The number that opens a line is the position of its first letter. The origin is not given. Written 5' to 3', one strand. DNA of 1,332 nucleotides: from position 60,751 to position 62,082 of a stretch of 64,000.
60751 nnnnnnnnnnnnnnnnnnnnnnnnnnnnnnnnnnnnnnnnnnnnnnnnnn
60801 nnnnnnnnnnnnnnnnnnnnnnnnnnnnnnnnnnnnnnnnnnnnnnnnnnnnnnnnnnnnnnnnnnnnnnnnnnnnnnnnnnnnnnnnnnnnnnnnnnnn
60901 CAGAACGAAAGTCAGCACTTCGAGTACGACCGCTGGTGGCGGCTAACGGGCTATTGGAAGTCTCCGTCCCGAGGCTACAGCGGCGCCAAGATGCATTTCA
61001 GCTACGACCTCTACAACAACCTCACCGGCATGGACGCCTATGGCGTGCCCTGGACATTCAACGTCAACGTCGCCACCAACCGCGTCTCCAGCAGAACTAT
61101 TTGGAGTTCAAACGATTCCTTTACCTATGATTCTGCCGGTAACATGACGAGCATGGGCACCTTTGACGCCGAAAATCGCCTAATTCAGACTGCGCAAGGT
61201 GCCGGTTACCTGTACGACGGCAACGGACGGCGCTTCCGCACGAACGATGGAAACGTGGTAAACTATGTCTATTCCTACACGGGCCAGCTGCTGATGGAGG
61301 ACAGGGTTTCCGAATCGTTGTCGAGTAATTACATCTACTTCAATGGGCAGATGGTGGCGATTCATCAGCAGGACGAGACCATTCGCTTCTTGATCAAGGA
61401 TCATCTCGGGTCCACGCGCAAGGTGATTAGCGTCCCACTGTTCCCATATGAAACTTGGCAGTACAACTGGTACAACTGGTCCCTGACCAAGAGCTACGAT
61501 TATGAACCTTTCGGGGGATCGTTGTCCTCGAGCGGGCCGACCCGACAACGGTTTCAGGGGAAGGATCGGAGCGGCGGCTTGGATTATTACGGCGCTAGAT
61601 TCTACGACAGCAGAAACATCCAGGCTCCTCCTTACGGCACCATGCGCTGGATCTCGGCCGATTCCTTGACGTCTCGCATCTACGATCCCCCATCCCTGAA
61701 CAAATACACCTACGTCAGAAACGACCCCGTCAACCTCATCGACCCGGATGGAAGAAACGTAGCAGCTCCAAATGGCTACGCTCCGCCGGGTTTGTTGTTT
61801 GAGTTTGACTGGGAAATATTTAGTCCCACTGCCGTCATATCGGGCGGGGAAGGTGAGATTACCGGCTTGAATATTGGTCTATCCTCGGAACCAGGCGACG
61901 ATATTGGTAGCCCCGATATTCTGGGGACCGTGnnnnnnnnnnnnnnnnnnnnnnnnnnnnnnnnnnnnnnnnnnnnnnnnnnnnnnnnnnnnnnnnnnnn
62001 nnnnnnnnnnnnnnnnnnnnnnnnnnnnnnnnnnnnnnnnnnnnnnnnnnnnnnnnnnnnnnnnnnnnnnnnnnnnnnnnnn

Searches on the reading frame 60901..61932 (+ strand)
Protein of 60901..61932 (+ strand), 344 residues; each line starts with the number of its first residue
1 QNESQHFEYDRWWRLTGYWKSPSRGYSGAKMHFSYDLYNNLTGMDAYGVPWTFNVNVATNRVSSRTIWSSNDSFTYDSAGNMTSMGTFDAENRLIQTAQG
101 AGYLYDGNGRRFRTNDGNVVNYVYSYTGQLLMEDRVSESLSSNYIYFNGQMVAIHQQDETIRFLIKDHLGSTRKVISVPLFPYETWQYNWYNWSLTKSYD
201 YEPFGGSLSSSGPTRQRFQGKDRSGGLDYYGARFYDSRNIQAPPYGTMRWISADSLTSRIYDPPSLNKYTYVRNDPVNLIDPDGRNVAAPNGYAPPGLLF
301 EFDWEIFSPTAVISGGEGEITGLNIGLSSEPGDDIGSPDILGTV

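Call 25: find_homologous_proteins(query=window:60901-61932:+, max_evalue=0.00001)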
Query window:60901-61932:+ (344 aa): 106 proteins with E <= 0.00001 among 1451 candidates.
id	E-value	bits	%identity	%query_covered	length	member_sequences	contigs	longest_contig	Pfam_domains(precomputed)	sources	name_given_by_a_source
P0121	1.8e-119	417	68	82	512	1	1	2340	PF01832.26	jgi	jgi:RHS repeat-associated protein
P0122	2.8e-111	390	61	90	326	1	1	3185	-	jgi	jgi:RHS repeat-associated protein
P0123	1.6e-85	305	70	59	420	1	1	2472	-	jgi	jgi:RHS repeat-associated protein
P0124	2.5e-82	295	68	58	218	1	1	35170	-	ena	-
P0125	1.7e-78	282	67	58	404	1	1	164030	-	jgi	jgi:RHS repeat-associated protein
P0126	3.7e-74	268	62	60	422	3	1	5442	-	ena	-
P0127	4.4e-72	261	51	84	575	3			-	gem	-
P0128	6.4e-69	251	50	79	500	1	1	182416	PF05593.20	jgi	jgi:RHS repeat-associated protein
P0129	2.3e-66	242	45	83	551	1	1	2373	PF05593.20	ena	-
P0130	3.1e-66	242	49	74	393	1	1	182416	-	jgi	jgi:RHS repeat-associated protein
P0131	1.9e-65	239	51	70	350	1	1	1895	PF05593.20,PF25023.2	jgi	-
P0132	9.6e-62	227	64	47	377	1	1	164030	-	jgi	jgi:RHS repeat-associated protein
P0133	5.2e-60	222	45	83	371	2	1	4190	-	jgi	jgi:RHS repeat-associated protein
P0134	2.9e-59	219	52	66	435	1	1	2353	-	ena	-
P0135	1.8e-58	216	47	75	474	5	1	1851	-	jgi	jgi:RHS repeat-associated protein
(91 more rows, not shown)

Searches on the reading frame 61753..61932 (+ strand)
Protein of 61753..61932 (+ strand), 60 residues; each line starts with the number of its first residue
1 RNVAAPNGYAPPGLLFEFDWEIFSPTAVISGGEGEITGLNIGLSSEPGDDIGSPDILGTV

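Call 49: find_homologous_proteins(query=window:61753-61932:+, max_evalue=10)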
Query seq(60 aa): no candidate shares three 5-residue words with the query. No homologue found.
